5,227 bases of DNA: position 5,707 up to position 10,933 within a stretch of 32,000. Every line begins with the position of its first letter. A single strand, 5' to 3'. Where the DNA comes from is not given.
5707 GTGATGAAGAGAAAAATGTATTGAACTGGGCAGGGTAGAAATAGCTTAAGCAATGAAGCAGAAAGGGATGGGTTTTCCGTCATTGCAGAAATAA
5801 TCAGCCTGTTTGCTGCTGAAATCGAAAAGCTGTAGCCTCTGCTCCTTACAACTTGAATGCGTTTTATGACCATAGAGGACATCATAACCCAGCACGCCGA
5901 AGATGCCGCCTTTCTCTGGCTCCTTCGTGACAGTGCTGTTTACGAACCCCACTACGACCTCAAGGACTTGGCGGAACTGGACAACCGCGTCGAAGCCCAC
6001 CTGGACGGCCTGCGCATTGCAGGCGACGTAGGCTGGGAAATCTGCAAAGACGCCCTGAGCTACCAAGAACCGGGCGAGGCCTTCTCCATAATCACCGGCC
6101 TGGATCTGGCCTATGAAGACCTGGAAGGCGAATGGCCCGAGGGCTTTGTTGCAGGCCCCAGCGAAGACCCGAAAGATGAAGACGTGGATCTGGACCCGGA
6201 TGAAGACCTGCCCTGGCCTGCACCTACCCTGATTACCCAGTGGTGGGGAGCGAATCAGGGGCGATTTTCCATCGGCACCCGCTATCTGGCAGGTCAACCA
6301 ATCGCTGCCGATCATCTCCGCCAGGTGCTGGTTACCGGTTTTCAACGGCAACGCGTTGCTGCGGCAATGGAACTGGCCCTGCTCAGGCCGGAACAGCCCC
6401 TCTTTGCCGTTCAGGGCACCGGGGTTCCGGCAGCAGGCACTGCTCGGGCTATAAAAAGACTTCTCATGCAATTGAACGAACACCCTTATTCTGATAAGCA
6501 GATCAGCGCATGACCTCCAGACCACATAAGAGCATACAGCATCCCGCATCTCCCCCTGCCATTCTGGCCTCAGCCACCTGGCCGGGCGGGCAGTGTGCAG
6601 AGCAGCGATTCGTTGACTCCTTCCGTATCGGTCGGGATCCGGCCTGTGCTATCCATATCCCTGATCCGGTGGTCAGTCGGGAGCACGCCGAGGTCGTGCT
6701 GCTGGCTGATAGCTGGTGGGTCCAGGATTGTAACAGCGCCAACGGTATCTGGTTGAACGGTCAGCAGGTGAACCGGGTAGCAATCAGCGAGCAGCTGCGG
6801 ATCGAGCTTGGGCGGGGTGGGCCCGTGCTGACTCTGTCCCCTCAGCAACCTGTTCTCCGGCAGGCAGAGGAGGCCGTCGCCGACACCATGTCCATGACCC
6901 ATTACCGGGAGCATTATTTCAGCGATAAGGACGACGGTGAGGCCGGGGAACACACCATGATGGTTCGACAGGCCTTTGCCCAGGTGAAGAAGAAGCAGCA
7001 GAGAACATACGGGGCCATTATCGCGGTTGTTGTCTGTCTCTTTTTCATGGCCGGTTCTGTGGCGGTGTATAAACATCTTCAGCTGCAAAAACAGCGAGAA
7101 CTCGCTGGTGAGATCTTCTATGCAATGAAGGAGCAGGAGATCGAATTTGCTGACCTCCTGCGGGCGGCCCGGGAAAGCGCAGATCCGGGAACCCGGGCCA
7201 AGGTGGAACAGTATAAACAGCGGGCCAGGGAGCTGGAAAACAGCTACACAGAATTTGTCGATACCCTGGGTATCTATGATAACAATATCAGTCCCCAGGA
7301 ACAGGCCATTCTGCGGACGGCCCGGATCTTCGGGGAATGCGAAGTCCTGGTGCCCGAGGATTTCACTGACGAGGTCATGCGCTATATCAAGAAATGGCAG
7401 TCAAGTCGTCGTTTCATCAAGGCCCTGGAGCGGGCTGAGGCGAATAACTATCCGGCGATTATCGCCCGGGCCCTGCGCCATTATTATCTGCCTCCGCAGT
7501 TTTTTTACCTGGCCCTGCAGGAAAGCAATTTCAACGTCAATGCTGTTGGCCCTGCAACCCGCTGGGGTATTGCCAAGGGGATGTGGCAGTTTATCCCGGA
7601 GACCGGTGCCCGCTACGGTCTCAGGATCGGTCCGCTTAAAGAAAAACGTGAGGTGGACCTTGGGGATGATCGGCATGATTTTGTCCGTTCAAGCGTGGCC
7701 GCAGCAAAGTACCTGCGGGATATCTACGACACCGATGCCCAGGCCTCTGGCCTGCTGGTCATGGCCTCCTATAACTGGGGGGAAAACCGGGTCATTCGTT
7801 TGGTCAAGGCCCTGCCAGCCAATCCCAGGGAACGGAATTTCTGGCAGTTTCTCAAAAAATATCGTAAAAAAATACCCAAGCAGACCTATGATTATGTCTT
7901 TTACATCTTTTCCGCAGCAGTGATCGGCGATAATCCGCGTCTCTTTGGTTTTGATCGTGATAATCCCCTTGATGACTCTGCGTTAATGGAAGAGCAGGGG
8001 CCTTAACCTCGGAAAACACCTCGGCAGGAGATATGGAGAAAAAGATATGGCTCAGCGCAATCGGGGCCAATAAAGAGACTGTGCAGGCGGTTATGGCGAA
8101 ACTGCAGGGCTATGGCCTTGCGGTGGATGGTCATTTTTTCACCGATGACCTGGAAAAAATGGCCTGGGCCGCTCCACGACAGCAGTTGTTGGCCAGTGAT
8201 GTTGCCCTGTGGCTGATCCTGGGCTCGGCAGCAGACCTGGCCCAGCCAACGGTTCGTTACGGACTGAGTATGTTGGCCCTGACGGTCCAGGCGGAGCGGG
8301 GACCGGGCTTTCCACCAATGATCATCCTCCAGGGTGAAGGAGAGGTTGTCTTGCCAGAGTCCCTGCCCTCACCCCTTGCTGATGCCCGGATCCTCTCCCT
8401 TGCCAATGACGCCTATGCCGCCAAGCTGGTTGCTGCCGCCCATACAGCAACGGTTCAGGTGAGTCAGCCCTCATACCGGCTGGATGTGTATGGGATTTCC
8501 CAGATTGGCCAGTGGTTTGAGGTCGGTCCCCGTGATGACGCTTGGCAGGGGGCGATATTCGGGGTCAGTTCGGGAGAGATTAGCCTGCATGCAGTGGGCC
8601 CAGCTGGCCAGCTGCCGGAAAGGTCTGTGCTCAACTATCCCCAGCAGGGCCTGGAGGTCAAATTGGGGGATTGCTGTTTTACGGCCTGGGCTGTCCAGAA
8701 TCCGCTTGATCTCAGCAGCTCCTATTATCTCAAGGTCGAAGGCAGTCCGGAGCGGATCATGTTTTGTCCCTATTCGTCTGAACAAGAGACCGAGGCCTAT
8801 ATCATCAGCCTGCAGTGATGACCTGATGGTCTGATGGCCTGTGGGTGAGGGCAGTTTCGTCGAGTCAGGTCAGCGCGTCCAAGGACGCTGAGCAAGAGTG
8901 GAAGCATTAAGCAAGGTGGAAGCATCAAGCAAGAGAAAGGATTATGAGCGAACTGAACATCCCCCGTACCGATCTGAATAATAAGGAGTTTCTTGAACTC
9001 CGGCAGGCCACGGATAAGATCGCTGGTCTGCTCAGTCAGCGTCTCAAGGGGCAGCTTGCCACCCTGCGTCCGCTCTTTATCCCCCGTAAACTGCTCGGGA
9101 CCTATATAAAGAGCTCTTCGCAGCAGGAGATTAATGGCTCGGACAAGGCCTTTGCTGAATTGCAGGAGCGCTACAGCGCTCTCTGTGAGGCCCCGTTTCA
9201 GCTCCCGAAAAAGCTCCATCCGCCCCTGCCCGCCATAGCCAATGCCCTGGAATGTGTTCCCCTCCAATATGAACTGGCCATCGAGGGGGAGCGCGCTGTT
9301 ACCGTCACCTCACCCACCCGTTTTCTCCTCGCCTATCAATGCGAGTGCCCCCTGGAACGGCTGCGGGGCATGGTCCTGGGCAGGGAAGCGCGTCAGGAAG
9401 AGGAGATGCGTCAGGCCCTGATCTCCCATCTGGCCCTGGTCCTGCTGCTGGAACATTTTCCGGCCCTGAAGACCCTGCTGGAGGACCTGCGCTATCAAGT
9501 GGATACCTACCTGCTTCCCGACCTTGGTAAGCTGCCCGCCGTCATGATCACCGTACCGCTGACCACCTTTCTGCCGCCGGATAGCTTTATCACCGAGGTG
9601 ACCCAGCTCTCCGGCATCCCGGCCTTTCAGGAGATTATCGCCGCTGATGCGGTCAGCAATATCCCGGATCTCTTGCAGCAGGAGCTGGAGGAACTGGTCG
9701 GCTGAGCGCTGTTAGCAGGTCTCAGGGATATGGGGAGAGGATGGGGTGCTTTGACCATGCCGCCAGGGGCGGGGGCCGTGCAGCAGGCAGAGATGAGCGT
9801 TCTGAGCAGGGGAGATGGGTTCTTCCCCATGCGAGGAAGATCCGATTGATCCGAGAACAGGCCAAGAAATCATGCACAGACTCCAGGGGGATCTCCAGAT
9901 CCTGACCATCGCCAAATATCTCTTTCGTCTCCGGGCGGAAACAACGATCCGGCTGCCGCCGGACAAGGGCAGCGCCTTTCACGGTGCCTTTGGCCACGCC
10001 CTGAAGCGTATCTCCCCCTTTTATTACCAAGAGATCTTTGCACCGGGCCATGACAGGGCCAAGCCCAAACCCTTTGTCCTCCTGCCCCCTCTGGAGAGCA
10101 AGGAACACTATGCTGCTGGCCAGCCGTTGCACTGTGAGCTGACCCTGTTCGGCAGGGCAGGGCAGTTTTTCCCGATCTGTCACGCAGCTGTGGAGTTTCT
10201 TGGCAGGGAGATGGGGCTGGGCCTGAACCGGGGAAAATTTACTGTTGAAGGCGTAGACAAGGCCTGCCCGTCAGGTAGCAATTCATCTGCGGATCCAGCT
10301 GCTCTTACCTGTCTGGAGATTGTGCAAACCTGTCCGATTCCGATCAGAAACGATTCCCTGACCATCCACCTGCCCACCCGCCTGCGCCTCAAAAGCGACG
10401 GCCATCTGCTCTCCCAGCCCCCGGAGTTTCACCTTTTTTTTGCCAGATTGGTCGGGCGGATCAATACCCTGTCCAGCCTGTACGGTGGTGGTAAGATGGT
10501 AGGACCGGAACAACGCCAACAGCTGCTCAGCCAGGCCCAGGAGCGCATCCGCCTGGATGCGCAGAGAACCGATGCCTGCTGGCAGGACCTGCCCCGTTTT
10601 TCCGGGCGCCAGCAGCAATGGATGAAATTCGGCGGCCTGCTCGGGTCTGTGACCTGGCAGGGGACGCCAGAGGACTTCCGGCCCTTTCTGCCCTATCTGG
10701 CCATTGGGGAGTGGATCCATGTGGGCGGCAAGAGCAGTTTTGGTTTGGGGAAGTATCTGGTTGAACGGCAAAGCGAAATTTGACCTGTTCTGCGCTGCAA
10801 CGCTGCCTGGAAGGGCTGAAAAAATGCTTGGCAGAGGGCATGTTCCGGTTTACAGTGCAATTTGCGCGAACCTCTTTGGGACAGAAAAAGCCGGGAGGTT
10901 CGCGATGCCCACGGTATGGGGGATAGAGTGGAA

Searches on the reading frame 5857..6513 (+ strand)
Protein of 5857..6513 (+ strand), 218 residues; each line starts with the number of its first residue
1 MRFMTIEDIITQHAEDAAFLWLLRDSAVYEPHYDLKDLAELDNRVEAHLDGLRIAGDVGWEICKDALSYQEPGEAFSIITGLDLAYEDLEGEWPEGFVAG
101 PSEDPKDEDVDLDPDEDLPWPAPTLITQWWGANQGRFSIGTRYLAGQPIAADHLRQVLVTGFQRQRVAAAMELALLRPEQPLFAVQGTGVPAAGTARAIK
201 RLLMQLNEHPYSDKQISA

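Call 7: search_protein_families(library=pfam, proteins=[window:5857-6513:+], max_evalue=0.01)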
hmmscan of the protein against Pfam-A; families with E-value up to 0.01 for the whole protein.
window:5857-6513:+ (218 aa): 0 families

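Call 41: search_protein_families(library=ncbifam, proteins=[window:5857-6513:+], max_evalue=0.01)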
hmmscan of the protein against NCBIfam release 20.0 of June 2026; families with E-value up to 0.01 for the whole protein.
window:5857-6513:+ (218 aa): 1 family
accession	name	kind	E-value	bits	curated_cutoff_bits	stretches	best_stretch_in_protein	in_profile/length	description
TIGR02270.1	TIGR02270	subfamily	8.9e-64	216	206.8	2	73-186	288-401/410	TIGR02270 family protein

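Call 42: search_protein_families(library=padloc, proteins=[window:5857-6513:+], max_evalue=0.01)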
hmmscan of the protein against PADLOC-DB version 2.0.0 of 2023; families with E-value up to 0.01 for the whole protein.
window:5857-6513:+ (218 aa): 0 families

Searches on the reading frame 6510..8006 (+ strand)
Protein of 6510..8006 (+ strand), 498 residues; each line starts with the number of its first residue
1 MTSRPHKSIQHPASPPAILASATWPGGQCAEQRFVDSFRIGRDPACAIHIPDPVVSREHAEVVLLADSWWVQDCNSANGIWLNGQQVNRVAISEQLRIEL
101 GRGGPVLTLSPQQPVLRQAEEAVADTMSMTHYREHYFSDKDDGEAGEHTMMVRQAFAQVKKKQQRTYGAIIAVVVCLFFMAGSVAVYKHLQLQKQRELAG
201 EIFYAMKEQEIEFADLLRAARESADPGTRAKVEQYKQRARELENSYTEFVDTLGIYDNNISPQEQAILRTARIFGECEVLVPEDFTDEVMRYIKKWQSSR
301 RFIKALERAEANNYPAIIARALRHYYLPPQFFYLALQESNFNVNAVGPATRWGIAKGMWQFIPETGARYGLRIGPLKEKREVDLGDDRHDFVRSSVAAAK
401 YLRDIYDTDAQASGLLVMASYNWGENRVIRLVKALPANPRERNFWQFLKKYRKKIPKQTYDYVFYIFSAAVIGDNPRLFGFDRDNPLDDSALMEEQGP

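Call 7: search_protein_families(library=pfam, proteins=[window:6510-8006:+], max_evalue=0.01)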
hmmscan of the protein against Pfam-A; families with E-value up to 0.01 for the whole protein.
window:6510-8006:+ (498 aa): 3 families
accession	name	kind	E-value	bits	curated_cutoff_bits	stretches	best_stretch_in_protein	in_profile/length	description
PF00498.31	FHA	-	4.6e-17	62.6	20.7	1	39-101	2-67/67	FHA domain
PF01464.25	SLT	-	9.1e-15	54.7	21.3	1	317-433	3-106/117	Transglycosylase SLT domain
PF16697.10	Yop-YscD_cpl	-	2.2e-10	41.1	33.2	1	37-102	18-85/94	Inner membrane component of T3SS, cytoplasmic domain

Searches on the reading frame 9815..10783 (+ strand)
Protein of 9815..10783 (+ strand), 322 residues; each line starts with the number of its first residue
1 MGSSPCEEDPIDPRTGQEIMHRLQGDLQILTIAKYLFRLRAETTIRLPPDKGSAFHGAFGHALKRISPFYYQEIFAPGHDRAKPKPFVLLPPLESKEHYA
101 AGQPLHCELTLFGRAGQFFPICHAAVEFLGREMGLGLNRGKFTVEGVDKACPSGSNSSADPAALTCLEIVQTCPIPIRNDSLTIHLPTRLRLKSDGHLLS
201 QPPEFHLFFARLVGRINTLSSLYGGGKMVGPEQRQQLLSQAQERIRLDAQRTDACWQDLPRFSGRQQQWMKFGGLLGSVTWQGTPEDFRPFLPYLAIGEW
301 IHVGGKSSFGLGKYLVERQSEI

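Call 7: search_protein_families(library=pfam, proteins=[window:9815-10783:+], max_evalue=0.01)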
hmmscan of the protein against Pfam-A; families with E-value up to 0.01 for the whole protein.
window:9815-10783:+ (322 aa): 1 family
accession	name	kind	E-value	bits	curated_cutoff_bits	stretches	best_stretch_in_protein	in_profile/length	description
PF10040.14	CRISPR_Cas6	-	6.3e-15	56.1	25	1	182-314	1-89/89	CRISPR-associated endoribonuclease Cas6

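Call 41: search_protein_families(library=ncbifam, proteins=[window:9815-10783:+], max_evalue=0.01)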
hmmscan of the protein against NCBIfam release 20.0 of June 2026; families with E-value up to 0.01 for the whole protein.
window:9815-10783:+ (322 aa): 1 family
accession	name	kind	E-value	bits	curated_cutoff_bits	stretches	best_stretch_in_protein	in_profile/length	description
TIGR01877.1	cas_cas6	equivalog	0.0019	18.7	58.65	1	167-314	68-199/200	CRISPR-associated endoribonuclease Cas6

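Call 42: search_protein_families(library=padloc, proteins=[window:9815-10783:+], max_evalue=0.01)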
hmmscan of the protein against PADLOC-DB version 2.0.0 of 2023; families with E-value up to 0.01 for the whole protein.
window:9815-10783:+ (322 aa): 5 families
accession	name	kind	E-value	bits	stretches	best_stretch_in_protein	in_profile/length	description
PDLC01477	Cas6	-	3.2e-67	225.2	1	30-317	3-295/296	"CAS-I,CAS-II,CAS-III,CAS-IV,CAS-V,CAS-VI; crRNAmaturation"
PDLC01496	Cas6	-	8.9e-55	184.1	1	33-317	8-279/281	"CAS-I,CAS-II,CAS-III,CAS-IV,CAS-V,CAS-VI; crRNAmaturation"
PDLC01650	Cas6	-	3e-15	55.1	1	183-312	2-102/102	"CAS-I,CAS-II,CAS-III,CAS-IV,CAS-V,CAS-VI; crRNAmaturation"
PDLC02098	Cas6_IIIa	-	5.5e-13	47.8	1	34-314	2-197/200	-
PDLC00956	Cas6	-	0.0005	18.7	1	167-314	68-199/200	CRISPR-associated endoribonuclease Cas6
